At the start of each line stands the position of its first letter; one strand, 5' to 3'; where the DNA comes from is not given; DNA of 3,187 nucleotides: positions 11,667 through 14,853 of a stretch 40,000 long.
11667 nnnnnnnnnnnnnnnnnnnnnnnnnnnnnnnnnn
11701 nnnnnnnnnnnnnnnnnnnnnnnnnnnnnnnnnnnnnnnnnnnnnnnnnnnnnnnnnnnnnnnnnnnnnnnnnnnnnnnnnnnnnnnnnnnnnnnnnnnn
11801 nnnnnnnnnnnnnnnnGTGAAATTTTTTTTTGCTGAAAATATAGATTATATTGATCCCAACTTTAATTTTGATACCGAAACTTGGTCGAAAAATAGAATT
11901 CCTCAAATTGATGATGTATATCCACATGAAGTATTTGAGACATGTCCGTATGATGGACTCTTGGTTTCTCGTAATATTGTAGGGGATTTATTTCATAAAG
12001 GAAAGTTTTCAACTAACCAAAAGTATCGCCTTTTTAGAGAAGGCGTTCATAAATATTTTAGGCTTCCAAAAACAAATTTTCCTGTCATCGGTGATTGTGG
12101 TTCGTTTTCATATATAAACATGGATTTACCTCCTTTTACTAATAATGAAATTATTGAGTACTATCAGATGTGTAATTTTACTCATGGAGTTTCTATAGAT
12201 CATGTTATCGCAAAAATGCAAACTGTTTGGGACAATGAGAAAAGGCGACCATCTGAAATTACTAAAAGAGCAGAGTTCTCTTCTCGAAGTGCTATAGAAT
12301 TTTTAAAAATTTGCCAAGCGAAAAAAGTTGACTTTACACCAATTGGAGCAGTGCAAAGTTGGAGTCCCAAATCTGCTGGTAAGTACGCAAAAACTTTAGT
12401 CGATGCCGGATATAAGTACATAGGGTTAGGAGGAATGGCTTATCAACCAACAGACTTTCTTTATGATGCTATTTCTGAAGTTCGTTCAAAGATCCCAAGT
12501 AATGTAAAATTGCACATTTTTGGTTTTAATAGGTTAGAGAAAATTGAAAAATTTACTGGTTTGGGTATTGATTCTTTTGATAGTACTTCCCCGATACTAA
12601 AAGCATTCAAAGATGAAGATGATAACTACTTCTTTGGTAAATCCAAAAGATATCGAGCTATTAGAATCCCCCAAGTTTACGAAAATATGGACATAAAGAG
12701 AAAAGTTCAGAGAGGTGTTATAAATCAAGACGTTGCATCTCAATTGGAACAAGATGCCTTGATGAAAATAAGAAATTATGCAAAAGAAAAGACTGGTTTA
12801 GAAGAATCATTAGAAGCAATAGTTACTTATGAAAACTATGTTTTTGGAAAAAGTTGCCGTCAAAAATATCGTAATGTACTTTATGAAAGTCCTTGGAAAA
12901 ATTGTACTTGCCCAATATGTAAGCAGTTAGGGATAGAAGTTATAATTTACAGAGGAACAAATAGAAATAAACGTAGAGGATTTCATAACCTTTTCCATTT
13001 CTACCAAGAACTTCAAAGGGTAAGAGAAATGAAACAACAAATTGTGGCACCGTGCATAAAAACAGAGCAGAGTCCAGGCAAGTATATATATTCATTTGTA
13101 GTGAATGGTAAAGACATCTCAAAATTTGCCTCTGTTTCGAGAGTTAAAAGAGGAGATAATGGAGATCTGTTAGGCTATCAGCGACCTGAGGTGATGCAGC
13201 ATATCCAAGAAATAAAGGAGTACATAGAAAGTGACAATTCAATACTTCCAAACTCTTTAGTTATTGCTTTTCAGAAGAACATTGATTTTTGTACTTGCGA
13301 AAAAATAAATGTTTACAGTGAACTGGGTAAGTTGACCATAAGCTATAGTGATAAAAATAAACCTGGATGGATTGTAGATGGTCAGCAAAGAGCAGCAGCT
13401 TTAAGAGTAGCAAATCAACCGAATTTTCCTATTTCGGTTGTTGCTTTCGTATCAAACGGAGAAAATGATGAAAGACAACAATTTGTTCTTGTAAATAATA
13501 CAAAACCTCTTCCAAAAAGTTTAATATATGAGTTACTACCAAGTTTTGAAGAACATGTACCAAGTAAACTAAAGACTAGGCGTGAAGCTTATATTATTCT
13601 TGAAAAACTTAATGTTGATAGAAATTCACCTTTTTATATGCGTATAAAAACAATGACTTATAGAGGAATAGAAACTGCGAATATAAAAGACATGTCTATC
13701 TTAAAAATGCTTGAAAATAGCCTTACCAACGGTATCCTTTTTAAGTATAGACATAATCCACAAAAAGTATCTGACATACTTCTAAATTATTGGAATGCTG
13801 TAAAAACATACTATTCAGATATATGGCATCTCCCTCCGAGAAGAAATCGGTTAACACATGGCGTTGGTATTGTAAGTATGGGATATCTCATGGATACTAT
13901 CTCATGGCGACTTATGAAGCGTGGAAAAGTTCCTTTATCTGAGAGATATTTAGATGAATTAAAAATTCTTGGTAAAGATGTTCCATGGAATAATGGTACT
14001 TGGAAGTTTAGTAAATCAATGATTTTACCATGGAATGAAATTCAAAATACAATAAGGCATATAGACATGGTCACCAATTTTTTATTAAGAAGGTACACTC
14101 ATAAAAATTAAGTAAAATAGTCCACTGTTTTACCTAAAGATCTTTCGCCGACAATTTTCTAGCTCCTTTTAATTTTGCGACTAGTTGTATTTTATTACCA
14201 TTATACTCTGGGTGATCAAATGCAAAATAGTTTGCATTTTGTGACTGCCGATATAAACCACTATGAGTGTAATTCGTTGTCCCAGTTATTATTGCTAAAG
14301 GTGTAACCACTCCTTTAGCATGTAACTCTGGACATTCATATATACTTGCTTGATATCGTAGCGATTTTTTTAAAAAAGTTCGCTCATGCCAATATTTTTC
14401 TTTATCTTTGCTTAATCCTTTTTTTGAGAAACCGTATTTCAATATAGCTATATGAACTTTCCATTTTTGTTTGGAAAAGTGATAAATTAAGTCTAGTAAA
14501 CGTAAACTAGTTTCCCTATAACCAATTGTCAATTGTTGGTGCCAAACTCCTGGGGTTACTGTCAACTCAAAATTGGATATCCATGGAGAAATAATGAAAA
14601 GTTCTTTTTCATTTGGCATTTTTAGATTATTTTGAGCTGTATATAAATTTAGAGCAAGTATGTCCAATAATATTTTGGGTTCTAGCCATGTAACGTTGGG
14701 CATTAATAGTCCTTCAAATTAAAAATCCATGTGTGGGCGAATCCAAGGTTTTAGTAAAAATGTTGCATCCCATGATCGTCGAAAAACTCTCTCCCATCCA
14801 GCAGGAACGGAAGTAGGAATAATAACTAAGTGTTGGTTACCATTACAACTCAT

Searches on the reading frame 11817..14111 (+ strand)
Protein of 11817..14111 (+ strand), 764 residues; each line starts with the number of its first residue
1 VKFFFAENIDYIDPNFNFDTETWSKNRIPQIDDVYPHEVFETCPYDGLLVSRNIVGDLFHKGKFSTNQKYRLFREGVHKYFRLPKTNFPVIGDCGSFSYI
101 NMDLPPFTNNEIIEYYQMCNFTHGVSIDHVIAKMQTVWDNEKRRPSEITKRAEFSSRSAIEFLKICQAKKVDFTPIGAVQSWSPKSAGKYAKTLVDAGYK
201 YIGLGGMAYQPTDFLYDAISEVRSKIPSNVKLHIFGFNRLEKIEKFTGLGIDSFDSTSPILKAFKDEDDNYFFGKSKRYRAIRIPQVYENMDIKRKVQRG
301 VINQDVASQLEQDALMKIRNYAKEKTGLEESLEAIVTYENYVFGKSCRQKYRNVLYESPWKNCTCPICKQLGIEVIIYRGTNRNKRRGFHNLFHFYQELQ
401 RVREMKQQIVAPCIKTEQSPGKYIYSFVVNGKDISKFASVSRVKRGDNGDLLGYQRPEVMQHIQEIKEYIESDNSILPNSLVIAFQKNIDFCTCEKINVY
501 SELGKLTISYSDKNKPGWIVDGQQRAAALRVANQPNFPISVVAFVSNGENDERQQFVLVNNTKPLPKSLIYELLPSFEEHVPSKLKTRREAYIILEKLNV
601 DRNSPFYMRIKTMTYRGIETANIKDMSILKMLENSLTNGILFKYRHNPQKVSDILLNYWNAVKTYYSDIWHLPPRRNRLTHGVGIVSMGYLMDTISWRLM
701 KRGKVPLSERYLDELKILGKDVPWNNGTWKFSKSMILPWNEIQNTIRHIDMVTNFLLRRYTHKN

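Call 6: search_protein_families(library=pfam, proteins=[window:11817-14111:+], max_evalue=0.01)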
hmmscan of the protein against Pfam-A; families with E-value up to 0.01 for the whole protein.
window:11817-14111:+ (764 aa): 2 families
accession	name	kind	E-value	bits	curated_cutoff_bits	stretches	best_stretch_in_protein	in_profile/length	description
PF14072.11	DndB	-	4.9e-25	88.7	29.1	1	412-758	2-333/338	DNA-sulfur modification-associated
PF01702.25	TGT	-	4.5e-09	36.3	26.3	1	148-404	142-337/357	Queuine tRNA-ribosyltransferase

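Call 7: search_protein_families(library=ncbifam, proteins=[window:11817-14111:+], max_evalue=0.01)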
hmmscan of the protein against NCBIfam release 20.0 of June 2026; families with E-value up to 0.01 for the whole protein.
window:11817-14111:+ (764 aa): 6 families
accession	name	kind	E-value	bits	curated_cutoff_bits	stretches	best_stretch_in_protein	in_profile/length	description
NF041059.1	DpdA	equivalog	1.6e-143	478.4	200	1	1-401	1-405/406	tRNA-guanine transglycosylase DpdA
NF041060.1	DpdB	equivalog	6.8e-120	400.2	300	1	411-756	3-352/352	DGQHR domain-containing protein DpdB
TIGR03187.1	DGQHR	domain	1e-58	199.3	58.85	1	414-695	2-275/276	DGQHR domain-containing protein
TIGR04172.1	DGQHR_dnd_1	hypoth_equivalog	1.5e-20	73.6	450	1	412-660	2-258/381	DNA phosphorothioation-associated DGQHR protein 1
TIGR00432.2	arcsn_tRNA_tgt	equivalog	2.9e-08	32.6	350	1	69-263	66-252/441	tRNA guanosine(15) transglycosylase TgtA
TIGR00449.1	tgt_general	superfamily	1.1e-06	27.8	47.6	1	191-265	196-271/367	tRNA-guanine transglycosylase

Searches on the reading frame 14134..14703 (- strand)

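Call 8: search_protein_families(library=ncbifam, proteins=[window:14134-14703:-], max_evalue=0.001)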
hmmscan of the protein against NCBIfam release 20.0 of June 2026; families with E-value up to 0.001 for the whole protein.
window:14134-14703:- (189 aa): 1 family
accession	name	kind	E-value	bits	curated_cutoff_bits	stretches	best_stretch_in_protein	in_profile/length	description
NF041068.1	DpdK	equivalog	5.4e-11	42.3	100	1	32-154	30-144/167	phospholipase D-like domain-containing protein DpdK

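Call 9: search_protein_families(library=pfam, proteins=[window:14134-14703:-], max_evalue=0.001)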
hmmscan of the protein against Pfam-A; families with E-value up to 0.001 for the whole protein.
window:14134-14703:- (189 aa): 0 families

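Call 88: search_protein_families(library=pfam, proteins=[window:14134-14703:-], max_evalue=0.01)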
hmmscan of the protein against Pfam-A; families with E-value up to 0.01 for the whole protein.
window:14134-14703:- (189 aa): 1 family
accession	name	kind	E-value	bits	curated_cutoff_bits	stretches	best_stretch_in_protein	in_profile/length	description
PF13091.12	PLDc_2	-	0.0042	17.4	27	1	69-159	25-113/132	PLD-like domain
